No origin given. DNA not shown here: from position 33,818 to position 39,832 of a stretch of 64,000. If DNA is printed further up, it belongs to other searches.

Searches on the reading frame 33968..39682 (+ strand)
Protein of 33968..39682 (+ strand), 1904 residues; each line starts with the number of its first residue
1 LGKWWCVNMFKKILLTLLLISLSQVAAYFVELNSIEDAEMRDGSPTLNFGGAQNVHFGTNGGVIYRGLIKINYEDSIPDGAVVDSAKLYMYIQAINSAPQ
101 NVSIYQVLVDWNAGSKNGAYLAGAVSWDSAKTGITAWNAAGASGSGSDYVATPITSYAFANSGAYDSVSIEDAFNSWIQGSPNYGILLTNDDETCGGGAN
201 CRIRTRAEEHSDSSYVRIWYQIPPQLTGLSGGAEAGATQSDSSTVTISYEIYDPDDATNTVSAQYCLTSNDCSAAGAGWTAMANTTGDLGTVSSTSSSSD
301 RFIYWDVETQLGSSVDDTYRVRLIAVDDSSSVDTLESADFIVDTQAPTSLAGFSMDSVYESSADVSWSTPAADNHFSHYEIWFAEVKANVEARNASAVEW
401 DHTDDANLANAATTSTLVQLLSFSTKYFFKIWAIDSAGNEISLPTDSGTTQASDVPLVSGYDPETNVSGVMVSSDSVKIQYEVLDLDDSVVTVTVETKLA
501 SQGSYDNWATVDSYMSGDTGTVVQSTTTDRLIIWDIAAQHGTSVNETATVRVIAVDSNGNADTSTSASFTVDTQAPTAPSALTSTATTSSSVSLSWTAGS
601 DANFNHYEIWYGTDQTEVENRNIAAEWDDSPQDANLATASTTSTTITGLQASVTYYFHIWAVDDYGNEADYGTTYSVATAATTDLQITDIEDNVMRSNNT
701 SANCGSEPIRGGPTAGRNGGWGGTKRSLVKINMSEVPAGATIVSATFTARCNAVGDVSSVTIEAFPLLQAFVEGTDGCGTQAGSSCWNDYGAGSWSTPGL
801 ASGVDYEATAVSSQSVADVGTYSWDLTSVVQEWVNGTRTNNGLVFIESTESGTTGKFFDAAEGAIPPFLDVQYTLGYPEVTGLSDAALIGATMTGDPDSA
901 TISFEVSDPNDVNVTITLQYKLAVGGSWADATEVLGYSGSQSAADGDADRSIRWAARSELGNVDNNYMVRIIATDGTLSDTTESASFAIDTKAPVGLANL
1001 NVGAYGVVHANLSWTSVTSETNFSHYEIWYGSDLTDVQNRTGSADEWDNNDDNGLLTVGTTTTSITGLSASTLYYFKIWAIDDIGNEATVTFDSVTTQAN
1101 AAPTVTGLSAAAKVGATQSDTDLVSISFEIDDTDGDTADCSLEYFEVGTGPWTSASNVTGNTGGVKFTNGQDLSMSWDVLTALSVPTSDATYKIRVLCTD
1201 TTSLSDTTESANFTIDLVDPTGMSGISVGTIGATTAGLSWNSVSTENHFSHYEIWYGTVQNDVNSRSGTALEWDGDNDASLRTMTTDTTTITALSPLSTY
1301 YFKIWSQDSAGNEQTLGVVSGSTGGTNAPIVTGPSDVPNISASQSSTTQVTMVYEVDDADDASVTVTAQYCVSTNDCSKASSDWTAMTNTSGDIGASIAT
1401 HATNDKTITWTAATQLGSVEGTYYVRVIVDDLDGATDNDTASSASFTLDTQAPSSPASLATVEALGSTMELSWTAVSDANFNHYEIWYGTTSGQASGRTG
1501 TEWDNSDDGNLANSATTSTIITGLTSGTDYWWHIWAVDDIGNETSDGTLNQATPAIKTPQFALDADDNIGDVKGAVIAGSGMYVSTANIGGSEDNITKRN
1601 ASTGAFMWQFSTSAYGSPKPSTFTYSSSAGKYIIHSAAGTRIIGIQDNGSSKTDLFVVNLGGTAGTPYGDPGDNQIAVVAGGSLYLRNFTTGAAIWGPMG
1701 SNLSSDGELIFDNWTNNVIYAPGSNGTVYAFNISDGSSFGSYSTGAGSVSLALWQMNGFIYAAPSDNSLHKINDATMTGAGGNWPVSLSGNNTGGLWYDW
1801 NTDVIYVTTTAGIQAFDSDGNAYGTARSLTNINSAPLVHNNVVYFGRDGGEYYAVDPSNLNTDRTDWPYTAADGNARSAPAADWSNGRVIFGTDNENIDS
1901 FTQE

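Call 51: search_protein_families(library=pfam, proteins=[window:33968-39682:+], max_evalue=0.001)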
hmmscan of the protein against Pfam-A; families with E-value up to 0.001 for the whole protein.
window:33968-39682:+ (1904 aa): 4 families
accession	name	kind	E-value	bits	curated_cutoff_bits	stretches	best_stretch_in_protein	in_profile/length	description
PF00041.27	fn3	-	6.8e-25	87.5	25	4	578-668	2-75/84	Fibronectin type III domain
PF10179.15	NDNF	-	6.6e-14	52.5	27.3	0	616-669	63-116/127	Neuron-derived neurotrophic factor, first Fn(III) domain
PF16656.11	Pur_ac_phosph_N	-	9.4e-07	29.8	30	0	582-663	6-82/93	Purple acid Phosphatase, N-terminal domain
PF06848.17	Disaggr_repeat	-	0.00023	21.3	33.9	1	784-858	89-164/179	Disaggregatase related repeat domain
